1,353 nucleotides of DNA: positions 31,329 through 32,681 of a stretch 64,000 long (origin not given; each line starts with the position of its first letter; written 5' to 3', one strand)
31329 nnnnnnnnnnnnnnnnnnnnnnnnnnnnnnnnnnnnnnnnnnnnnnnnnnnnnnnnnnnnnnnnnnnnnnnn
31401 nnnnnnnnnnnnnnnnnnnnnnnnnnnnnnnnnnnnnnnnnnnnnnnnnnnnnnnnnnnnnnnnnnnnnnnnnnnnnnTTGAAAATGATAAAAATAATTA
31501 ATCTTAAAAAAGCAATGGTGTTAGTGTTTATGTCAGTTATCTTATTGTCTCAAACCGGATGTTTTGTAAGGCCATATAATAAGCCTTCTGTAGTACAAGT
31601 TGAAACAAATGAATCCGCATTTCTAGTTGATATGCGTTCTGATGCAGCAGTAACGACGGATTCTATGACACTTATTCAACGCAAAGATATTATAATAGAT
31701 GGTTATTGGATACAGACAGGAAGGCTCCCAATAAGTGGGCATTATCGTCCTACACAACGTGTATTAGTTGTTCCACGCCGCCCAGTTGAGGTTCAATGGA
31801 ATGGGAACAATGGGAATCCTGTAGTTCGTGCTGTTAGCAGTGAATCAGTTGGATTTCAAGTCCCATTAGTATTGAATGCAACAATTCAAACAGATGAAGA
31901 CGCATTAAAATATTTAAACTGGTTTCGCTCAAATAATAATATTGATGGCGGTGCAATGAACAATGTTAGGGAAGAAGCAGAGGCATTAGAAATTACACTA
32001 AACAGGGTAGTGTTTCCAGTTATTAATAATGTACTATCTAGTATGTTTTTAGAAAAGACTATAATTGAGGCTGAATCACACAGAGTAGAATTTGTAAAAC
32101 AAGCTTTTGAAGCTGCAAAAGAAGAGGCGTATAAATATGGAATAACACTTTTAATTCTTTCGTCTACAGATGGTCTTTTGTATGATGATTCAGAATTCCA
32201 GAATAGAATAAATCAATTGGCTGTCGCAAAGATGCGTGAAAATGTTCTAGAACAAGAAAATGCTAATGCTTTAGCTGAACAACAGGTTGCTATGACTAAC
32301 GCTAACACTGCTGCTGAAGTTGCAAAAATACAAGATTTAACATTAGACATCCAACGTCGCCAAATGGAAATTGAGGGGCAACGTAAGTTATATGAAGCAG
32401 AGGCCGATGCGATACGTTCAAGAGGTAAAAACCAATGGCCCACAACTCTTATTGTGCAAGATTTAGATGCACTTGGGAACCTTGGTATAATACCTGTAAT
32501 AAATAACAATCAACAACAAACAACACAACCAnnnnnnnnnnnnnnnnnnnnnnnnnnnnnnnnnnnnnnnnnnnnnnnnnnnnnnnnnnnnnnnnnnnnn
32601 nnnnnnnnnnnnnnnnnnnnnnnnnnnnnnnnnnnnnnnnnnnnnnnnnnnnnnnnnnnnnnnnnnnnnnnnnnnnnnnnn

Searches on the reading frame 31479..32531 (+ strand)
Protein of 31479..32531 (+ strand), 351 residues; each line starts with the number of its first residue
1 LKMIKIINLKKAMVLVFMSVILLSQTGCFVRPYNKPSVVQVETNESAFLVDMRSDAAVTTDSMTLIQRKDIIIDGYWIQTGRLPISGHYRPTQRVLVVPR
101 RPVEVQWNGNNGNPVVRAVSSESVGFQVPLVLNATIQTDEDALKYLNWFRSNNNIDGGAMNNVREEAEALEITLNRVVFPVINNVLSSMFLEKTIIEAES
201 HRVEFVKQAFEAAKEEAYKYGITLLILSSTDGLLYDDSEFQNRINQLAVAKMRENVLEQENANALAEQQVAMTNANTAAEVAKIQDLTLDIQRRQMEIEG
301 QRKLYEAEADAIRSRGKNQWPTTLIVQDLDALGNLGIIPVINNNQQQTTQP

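Call 15: search_protein_families(library=phrogs, proteins=[window:31479-32531:+], max_evalue=0.001)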
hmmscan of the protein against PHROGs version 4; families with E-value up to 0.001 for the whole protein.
window:31479-32531:+ (351 aa): 1 family
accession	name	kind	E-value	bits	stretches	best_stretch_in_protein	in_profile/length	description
phrog_200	-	other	0.00057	20.1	1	155-328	177-350/379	lipoprotein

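Call 16: search_protein_families(library=pfam, proteins=[window:31479-32531:+], max_evalue=0.01)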
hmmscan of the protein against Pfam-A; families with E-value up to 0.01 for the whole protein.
window:31479-32531:+ (351 aa): 1 family
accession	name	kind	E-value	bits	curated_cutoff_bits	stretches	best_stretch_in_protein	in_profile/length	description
PF01145.31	Band_7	-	5e-05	23.9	23.6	1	91-265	31-166/176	SPFH domain / Band 7 family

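Call 77: search_protein_families(library=padloc, proteins=[window:31479-32531:+], max_evalue=0.001)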
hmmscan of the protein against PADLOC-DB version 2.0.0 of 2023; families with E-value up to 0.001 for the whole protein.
window:31479-32531:+ (351 aa): 0 families
